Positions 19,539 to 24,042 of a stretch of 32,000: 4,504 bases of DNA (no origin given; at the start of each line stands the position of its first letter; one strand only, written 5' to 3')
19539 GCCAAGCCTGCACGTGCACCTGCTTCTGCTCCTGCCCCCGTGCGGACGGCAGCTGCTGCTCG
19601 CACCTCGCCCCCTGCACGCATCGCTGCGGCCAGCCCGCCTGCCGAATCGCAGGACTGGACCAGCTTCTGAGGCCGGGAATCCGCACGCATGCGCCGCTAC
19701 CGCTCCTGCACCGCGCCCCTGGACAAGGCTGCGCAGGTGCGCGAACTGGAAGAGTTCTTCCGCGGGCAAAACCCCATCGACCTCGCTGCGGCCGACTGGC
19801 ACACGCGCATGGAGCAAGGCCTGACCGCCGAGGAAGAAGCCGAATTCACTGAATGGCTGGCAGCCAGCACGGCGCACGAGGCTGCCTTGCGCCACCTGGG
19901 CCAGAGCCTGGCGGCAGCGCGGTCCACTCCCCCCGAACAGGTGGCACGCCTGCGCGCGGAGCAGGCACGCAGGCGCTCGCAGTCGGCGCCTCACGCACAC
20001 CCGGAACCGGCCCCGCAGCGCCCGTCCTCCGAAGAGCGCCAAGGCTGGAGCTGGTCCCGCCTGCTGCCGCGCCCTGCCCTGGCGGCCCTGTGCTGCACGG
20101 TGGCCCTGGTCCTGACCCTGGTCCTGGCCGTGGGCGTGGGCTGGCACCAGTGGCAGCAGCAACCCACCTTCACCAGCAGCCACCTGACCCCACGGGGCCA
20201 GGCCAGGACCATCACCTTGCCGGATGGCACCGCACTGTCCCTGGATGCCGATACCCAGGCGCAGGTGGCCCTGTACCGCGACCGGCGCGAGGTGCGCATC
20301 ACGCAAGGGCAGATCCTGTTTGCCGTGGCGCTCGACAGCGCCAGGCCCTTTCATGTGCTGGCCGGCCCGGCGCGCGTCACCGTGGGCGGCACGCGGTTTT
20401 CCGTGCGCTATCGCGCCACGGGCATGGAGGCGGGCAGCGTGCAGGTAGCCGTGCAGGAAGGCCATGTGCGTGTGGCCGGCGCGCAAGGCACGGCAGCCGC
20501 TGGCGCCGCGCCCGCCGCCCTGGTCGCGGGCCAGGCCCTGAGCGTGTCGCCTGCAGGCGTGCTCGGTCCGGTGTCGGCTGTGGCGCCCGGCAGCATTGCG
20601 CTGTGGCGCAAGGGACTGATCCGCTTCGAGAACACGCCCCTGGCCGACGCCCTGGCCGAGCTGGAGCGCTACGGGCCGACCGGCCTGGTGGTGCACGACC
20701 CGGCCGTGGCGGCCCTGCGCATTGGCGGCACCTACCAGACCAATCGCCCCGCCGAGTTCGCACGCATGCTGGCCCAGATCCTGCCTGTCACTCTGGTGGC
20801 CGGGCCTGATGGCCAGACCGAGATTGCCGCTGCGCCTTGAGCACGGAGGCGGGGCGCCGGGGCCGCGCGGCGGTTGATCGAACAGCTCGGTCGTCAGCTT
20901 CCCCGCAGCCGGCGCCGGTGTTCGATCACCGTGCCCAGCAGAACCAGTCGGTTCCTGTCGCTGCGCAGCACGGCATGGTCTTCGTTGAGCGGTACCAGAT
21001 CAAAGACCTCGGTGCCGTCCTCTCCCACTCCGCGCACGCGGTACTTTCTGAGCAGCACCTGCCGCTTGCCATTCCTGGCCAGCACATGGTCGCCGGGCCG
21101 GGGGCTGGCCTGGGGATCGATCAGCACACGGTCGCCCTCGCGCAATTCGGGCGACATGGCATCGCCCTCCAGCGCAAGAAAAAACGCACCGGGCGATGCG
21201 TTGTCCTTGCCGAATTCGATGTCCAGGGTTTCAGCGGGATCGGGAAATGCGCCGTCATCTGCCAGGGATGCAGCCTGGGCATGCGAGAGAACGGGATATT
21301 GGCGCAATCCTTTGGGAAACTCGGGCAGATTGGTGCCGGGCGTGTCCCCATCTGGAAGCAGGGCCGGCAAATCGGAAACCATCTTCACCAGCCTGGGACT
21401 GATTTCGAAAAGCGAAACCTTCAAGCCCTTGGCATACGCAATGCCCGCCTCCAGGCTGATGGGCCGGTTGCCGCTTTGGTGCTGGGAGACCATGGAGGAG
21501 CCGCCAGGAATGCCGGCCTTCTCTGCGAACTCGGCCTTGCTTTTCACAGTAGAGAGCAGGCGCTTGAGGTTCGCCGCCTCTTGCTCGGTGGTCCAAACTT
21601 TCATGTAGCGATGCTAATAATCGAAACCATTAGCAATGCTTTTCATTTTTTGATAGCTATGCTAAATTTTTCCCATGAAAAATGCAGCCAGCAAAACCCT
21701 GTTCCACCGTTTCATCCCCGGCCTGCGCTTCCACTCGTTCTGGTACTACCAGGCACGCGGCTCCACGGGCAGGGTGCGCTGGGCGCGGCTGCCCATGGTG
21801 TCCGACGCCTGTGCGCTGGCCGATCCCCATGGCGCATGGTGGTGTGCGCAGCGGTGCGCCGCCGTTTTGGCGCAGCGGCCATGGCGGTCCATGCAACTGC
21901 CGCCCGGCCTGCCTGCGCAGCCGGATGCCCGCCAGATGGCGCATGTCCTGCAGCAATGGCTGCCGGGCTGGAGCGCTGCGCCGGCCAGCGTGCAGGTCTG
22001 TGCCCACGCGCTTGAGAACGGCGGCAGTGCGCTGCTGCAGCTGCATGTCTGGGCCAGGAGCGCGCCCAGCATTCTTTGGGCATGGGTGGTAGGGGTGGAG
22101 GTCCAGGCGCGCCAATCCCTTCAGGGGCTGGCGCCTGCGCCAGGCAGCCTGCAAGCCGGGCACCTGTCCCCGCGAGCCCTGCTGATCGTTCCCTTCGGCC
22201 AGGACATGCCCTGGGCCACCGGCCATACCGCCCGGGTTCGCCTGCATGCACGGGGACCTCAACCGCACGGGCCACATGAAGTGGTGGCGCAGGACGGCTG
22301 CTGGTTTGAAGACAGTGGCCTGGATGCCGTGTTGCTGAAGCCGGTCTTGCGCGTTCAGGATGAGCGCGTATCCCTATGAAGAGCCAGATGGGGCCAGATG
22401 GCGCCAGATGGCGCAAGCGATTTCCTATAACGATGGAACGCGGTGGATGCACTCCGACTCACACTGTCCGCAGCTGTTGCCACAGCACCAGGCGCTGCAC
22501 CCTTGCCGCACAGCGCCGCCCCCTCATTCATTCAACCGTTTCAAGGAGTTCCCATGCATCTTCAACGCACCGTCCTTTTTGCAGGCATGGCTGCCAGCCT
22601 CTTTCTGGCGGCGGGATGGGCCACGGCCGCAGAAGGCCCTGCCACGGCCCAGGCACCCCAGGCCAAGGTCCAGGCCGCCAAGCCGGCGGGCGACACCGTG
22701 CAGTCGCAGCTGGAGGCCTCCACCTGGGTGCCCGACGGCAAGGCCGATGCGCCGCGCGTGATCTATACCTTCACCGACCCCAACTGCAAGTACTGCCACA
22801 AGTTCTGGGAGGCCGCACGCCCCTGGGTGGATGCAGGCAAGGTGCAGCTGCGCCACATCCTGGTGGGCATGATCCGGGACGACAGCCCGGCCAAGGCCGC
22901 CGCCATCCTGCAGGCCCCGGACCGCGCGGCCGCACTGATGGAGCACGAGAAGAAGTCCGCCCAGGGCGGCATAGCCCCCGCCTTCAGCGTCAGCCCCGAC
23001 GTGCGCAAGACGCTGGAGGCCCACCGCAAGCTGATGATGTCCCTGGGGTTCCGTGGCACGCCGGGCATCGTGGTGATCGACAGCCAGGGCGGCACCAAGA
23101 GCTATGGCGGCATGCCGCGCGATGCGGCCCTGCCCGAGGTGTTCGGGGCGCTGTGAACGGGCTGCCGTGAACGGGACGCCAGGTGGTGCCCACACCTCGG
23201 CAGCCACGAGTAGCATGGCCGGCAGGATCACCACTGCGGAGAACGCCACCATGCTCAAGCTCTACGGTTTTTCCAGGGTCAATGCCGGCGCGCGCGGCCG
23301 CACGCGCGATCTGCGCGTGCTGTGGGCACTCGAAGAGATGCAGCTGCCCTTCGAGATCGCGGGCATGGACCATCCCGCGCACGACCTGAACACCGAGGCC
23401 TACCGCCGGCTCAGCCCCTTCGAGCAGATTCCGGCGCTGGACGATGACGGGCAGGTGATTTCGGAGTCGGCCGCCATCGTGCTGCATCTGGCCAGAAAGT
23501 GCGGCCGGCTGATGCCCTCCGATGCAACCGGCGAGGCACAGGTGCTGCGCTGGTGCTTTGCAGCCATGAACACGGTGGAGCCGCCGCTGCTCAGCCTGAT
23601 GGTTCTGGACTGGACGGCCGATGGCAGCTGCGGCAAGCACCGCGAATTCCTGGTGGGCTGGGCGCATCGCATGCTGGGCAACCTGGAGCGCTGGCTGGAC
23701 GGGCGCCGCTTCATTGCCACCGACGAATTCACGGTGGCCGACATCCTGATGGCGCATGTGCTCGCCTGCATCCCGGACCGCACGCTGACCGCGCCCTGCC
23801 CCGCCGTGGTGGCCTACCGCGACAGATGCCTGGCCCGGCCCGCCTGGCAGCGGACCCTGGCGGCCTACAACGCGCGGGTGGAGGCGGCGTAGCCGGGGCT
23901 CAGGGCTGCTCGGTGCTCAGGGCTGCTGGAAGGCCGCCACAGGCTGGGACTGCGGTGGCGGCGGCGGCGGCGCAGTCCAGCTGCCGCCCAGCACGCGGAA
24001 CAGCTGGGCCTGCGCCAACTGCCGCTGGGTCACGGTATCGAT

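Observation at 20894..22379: Isolated lambda-type immunity switch with an unknown 234-aa cargo gene and no surrounding phage genes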

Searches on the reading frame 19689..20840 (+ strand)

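Call 4: search_protein_families(library=pfam, proteins=[window:19689-20840:+], max_evalue=0.1)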
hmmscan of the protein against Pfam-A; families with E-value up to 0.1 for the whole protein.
window:19689-20840:+ (383 aa): 3 families
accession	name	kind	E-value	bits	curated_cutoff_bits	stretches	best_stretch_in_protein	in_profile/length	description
PF04773.18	FecR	-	1.4e-17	64.3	24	1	166-261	4-97/97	FecR protein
PF16220.10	DUF4880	-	1.2e-06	28.8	25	1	33-70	2-40/43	Domain of unknown function (DUF4880)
PF16344.10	FecR_C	-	0.044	14.3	24.4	1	311-354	2-45/70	FecR, C-terminal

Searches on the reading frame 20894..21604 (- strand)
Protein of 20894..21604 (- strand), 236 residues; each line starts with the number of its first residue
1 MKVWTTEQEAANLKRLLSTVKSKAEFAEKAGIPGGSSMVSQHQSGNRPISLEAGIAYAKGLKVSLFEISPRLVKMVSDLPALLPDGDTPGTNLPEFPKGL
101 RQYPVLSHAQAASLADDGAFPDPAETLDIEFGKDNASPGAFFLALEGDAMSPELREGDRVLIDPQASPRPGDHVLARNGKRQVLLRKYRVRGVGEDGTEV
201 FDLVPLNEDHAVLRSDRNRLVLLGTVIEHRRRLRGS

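Call 4: search_protein_families(library=pfam, proteins=[window:20894-21604:-], max_evalue=0.1)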
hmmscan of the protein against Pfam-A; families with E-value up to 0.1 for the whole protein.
window:20894-21604:- (236 aa): 2 families
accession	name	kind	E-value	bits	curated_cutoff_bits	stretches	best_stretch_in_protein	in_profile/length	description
PF00717.28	Peptidase_S24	-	4.9e-11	42.8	23.3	1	125-226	27-115/116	Peptidase S24-like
PF16450.11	Prot_ATP_ID_OB_C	-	0.045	14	23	0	153-166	35-48/56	Proteasomal ATPase OB C-terminal domain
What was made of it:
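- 20894..21604 (-): CI-like repressor gene, 236 aa: a lambda-CI-like HTH N-terminal domain, a linker and an S24-fold C-terminal domain. Pfam PF00717 E 4.9e-11 (call 4).
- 20927..21232 (-): S24-like C-terminal domain (residues 125-226). It probably serves for dimerisation and cooperativity only. Range of the Pfam match (call 4).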

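Call 5: search_protein_families(library=ncbifam, proteins=[window:20894-21604:-], max_evalue=0.1)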
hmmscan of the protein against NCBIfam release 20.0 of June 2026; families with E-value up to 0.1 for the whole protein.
window:20894-21604:- (236 aa): 1 family
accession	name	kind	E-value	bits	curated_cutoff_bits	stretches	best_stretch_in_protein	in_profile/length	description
TIGR02754.1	sod_Ni_protease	equivalog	0.026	15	63.25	1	145-166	3-24/90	nickel-type superoxide dismutase maturation protease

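Call 23: search_protein_families(library=phrogs, proteins=[window:20894-21604:-], max_evalue=0.01)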
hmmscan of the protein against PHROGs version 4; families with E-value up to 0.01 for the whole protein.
window:20894-21604:- (236 aa): 3 families
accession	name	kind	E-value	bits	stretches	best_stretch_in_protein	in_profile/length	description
phrog_4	-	transcription regulation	7.4e-21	75.6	1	9-234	137-340/400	transcriptional repressor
phrog_8558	-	unknown function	3.4e-14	54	1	136-232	16-110/114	-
phrog_811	-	DNA, RNA and nucleotide metabolism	0.0016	19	1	138-234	46-136/140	UmuD-like protein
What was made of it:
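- Checked: Repressor: the ORF 20894-21604 (-) is 236 aa. It matches Peptidase_S24 (PF00717, E 4.9e-11, call 4) and PHROG_4 'transcriptional repressor' over residues 9-234 (E 7e-21, call 23).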

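Call 24: search_protein_families(library=padloc, proteins=[window:20894-21604:-], max_evalue=0.01)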
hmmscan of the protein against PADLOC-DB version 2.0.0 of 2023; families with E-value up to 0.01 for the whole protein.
window:20894-21604:- (236 aa): 0 families
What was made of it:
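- On Known anti-phage defence systems (PADLOC-DB 2.0): No PADLOC hit for the repressor or the cargo (call 24).
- The cargo and repressor match no PADLOC model (call 24).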

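Call 73: search_dna_similar(query=window:20894-21604:-, collection=phages, mode=protein, max_evalue=0.00001, max_rows=15)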
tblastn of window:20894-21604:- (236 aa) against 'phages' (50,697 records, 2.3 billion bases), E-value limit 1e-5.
Records with a match: 70; places in all: 70; records where one place covers at least 80% of the query: 46.
Best place of each record, by identity: <60% 70.
By first word of the organism name: Escherichia 27; Enterobacteria 6; Yersinia 5; Mannheimia 5; Pseudomonas 4; Moraxella 4; Klebsiella 3; Enterobacter 2; Erwinia 2; Lambdavirus 2; and 10 more.
By host as written in the record: Escherichia coli 20; - 11; Moraxella catarrhalis 4; Escherichia coli str. K-12 substr. MG1655 4; Enterobacter cloacae 2; Erwinia horticola 2; Shigella flexneri serotype 1a strain 019 2; Yersinia enterocolitica 2; and 21 more.
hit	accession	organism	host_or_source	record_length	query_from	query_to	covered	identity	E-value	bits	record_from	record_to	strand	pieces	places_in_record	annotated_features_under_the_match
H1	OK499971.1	Enterobacter phage vB_EclS_CobraSix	Enterobacter cloacae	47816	22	234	90%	34.4%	1e-23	104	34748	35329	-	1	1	hypothetical protein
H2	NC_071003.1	Enterobacter phage vB_EclS_CobraSix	Enterobacter cloacae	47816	22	234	90%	34.4%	1e-23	104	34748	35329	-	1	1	transcriptional repressor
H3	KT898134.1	Aeromonas phage phiARM81mr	Aeromonas sp. ARM81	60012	8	234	96%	31.4%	3e-27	114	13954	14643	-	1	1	CI repressor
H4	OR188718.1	Pseudomonas phage LPPA56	Pseudomonas aeruginosa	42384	13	231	93%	29.4%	9e-9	61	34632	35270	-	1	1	hypothetical protein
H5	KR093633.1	Moraxella phage Mcat9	Moraxella catarrhalis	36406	8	233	96%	27.7%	6e-11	67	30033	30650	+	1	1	hypothetical protein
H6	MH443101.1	Erwinia phage vB_EhrS_59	Erwinia horticola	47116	47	230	78%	32.5%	4e-26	111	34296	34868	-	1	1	repressor protein CI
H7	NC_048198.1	Erwinia phage vB_EhrS_59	Erwinia horticola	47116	47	230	78%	32.5%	4e-26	111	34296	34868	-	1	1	transcriptional repressor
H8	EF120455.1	Escherichia phage HK544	Escherichia coli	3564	2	227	96%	26.4%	2e-7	57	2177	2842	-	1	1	immunity region | cI: prophage repressor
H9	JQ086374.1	Escherichia phage HK544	Escherichia coli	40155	2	227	96%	26.4%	2e-7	57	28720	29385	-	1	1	prophage repressor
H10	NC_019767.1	Escherichia phage HK544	Escherichia coli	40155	2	227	96%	26.4%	2e-7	57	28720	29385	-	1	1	LexA family transcriptional regulator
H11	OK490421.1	Klebsiella phage Kp4866-6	Klebsiella pneumoniae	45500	82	234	65%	37.3%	9e-29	119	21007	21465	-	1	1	record has no annotation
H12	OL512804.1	Hafnia phage Pocitis76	Hafnia sp.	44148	2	207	87%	27.4%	1e-6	55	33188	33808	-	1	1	CI-like repressor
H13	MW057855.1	Providencia phage PSTCR3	Providencia stuartii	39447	6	213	88%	27.1%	2e-6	54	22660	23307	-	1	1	repressor protein cI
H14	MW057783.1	Campylobacter phage CJLB-4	Campylobacter jejuni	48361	22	227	87%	27.1%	2e-6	54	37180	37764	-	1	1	repressor protein cI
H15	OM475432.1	Escherichia phage 4W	Escherichia coli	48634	22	227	87%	27.1%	2e-6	54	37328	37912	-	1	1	repressor protein cI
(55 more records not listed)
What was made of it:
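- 20894..21604 (-): PHROG_4 E 7e-21 (call 23). tblastn hits to annotated phage cI repressors (call 73).
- On HTH-S24 autocleavable repressors (LexA / lambda CI type): PHROG_4 match over residues 9-234 (call 23). tblastn to annotated cI repressors over 87-96% of the length (call 73).
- Checked: It is 26-34% identical over 87-96% of its length to annotated phage cI repressors (call 73).
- The repressor is phage-CI-like (calls 23, 73).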

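Call 89: list_cluster_members(proteins=[P0001, P0006, P0014, window:20894-21601:-])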
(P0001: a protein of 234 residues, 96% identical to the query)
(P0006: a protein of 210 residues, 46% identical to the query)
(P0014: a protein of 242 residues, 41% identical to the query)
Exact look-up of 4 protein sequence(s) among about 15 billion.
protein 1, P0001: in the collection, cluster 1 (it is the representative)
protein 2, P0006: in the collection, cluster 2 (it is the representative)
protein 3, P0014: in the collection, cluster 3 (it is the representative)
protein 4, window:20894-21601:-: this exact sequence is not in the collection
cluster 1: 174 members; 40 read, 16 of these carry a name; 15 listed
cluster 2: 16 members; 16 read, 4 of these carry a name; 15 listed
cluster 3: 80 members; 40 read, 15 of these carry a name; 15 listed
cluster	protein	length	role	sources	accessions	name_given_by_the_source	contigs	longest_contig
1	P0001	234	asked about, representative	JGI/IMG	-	hypothetical protein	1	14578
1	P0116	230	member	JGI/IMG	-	hypothetical protein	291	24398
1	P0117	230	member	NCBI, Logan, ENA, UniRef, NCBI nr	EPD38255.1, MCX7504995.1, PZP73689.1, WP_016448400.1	hypothetical protein HMPREF9701_03739 [Delftia acidovorans CCUG 274B] | hypothetical protein n=1 Tax=Delftia TaxID=80865 RepID=UPI000353F450 | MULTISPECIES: hypothetical protein [Delftia]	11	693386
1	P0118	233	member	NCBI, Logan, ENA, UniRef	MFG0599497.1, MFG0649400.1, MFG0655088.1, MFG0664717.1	hypothetical protein ACF8PL_05285 [Delftia sp. WSY_4] | hypothetical protein n=1 Tax=unclassified Delftia TaxID=2613839 RepID=UPI00370C6B03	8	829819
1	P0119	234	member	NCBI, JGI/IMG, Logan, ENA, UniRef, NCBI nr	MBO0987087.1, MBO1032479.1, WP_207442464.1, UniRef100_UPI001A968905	hypothetical protein INR38_00185 [Delftia sp. SD018] | hypothetical protein n=1 Tax=unclassified Delftia TaxID=2613839 RepID=UPI001A968905 | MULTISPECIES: hypothetical protein [unclassified Delftia]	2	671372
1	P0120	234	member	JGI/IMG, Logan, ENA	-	hypothetical protein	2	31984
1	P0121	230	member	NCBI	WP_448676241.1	hypothetical protein [Delftia acidovorans]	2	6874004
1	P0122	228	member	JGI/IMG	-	hypothetical protein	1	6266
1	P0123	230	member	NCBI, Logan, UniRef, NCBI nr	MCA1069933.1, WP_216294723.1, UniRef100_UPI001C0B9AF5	hypothetical protein KP729_003316 | hypothetical protein n=1 Tax=Delftia acidovorans TaxID=80866 RepID=UPI001C0B9AF5 | hypothetical protein [Delftia acidovorans]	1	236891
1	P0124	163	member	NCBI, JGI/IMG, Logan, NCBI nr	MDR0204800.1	MAG: hypothetical protein LBJ40_21905 [Delftia acidovorans] | hypothetical protein | hypothetical protein [Delftia acidovorans]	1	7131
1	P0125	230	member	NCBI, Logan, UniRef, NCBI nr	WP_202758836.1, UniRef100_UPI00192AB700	hypothetical protein [Delftia acidovorans] | hypothetical protein n=1 Tax=Delftia acidovorans TaxID=80866 RepID=UPI00192AB700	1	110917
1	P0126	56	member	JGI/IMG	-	hypothetical protein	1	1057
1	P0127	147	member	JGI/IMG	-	hypothetical protein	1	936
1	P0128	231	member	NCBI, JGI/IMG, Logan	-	hypothetical protein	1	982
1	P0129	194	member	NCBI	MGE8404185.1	MAG: hypothetical protein ACN6PP_21620 [Delftia tsuruhatensis]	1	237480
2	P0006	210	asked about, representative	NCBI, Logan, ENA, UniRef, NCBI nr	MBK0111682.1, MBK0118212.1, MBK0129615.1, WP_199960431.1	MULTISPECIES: hypothetical protein [unclassified Delftia] | hypothetical protein n=1 Tax=unclassified Delftia TaxID=2613839 RepID=UPI0018FF1994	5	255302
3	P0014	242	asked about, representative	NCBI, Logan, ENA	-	-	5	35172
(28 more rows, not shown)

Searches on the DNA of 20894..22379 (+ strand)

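Call 20: search_dna_similar(query=window:20894-22379:+, collection=phages, mode=distant)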
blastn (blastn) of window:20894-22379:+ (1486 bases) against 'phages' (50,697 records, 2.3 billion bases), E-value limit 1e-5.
No match.

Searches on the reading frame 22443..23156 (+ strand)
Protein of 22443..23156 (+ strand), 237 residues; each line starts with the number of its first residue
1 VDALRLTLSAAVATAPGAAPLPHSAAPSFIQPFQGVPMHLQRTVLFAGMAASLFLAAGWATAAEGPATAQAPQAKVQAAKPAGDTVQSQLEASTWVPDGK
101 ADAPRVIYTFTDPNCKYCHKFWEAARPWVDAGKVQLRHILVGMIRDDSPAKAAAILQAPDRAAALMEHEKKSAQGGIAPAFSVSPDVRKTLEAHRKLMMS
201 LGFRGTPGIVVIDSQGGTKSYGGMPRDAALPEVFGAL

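Call 4: search_protein_families(library=pfam, proteins=[window:22443-23156:+], max_evalue=0.1)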
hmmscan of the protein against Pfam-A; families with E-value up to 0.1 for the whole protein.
window:22443-23156:+ (237 aa): 4 families
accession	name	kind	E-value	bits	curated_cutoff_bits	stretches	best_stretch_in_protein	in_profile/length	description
PF13098.12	Thioredoxin_2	-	1.6e-11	44.9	27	1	103-226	5-97/104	Thioredoxin-like domain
PF13462.12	Thioredoxin_4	-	9.9e-05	23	23.2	1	99-159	9-73/165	Thioredoxin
PF01323.26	DSBA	-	0.015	15.5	25.6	0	180-215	141-175/191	DSBA-like thioredoxin domain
PF13192.12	Thioredoxin_3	-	0.052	14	24.8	0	189-232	35-73/76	Thioredoxin domain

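Call 55: find_related_loci(query=window:22554-23153:+, collection=metagenome_contigs, flank=6000)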
Query window:22554-23153:+ (200 aa) in metagenome_contigs; peptide patterns used: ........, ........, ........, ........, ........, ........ (x = any residue, [..] = any of these).
480 stretches matched a pattern; 14 encode a relative of the query (tblastn E <= 1e-3); 14 distinct loci.
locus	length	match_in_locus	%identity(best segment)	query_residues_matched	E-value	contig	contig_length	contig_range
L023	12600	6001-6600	98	1-200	1e-131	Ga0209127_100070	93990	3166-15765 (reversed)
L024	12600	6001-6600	98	1-200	5e-131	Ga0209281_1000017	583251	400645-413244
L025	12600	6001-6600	98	1-200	8e-131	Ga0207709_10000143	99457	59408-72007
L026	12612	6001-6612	97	1-200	3e-130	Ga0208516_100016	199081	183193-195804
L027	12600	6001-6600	97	1-200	7e-130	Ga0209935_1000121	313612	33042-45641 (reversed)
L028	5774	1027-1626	98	1-200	2e-129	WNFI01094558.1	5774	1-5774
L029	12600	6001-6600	98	1-200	3e-129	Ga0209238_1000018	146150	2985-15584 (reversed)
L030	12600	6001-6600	97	1-200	8e-129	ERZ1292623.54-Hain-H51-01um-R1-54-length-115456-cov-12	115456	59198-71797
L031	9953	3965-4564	97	1-200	8e-129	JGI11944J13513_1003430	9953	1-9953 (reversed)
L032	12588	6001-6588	95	1-200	3e-124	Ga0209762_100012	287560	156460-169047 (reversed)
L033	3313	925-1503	94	1-200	3e-127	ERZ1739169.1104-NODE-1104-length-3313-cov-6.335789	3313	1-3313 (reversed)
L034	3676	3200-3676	97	1-159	7e-103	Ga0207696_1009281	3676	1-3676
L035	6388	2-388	99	72-200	3e-85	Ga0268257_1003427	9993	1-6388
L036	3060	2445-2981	54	12-198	2e-60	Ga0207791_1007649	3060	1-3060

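Call 65: search_protein_families(library=pfam, proteins=[L025:1735-3891:-, L025:4288-4920:-], max_evalue=0.01)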
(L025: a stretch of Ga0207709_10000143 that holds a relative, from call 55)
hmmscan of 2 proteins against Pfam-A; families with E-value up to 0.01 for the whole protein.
L025:1735-3891:- (718 aa): 2 families
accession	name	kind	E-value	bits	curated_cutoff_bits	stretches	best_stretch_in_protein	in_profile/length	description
PF07693.20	KAP_NTPase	-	1.5e-47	162.7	20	1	20-320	3-286/293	KAP family P-loop domain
PF13191.12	AAA_16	-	0.0026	18.7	32.6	0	39-206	26-147/167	AAA ATPase domain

L025:4288-4920:- (210 aa): 4 families
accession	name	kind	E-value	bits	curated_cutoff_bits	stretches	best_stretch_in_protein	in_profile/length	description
PF01381.28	HTH_3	-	2.8e-12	46.9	23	1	7-59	1-53/55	Helix-turn-helix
PF00717.28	Peptidase_S24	-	8.1e-12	45.3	23.3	1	90-186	7-100/116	Peptidase S24-like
PF13560.12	HTH_31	-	2.2e-10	41.1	27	1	8-61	7-61/64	Helix-turn-helix domain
PF12844.13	HTH_19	-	0.00019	21.7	30.2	1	7-58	4-55/64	Helix-turn-helix domain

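Call 97: search_protein_families(library=padloc, proteins=[L025:1735-3891:-], max_evalue=0.001)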
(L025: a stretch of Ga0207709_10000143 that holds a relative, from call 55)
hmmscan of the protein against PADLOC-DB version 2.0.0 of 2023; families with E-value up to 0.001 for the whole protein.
L025:1735-3891:- (718 aa): 7 families
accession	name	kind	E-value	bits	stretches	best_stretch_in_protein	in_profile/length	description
PDLC02361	PifA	-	1.8e-80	269.4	2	11-354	14-347/720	PifA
PDLC04959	PDC-S20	-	3.5e-15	54.5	1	8-264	13-261/464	-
PDLC02210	QatA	-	6.1e-15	52.7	2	142-262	154-278/593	-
PDLC02209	QatA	-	8.4e-12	42.5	1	6-106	3-95/646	-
PDLC04957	PDC-S20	-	3.9e-11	41.1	1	12-257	4-251/446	-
PDLC04958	PDC-S20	-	3.2e-10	37.9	1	13-238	3-221/458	-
PDLC04956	PDC-S20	-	1.3e-06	26.1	1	42-267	38-258/450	-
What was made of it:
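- Closest known: Bacteriophage lambda immunity region. Same: In L025 a PifA abortive-infection homologue follows the repressor, much as rexAB follows cI (call 97).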

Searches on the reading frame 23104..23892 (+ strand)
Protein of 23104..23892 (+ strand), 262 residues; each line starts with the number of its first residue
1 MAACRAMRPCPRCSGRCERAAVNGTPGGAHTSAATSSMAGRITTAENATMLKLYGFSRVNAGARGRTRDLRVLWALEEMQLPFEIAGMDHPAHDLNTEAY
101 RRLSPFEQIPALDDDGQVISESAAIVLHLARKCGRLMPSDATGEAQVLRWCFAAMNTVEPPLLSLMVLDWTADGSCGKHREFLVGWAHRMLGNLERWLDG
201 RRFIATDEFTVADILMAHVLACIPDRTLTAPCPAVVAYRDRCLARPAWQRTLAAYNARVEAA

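Call 4: search_protein_families(library=pfam, proteins=[window:23104-23892:+], max_evalue=0.1)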
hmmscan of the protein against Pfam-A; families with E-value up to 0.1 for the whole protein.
window:23104-23892:+ (262 aa): 6 families
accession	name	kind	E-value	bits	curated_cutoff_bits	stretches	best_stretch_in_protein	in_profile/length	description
PF13409.12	GST_N_2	-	1.6e-12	48.3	25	1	71-131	7-69/70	Glutathione S-transferase, N-terminal domain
PF02798.26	GST_N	-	1.9e-10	41.3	20.9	1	63-131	8-76/76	Glutathione S-transferase, N-terminal domain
PF13417.12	GST_N_3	-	3.8e-09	37.2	22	1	71-132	12-70/75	Glutathione S-transferase, N-terminal domain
PF00043.30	GST_C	-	2.8e-08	34.3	20.7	1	188-246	32-93/93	Glutathione S-transferase, C-terminal domain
PF14497.11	GST_C_3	-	4.6e-05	24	21.6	1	187-247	31-96/104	Glutathione S-transferase, C-terminal domain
PF17172.10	GST_N_4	-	0.04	15.1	30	1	102-155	27-80/99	Glutathione S-transferase N-terminal domain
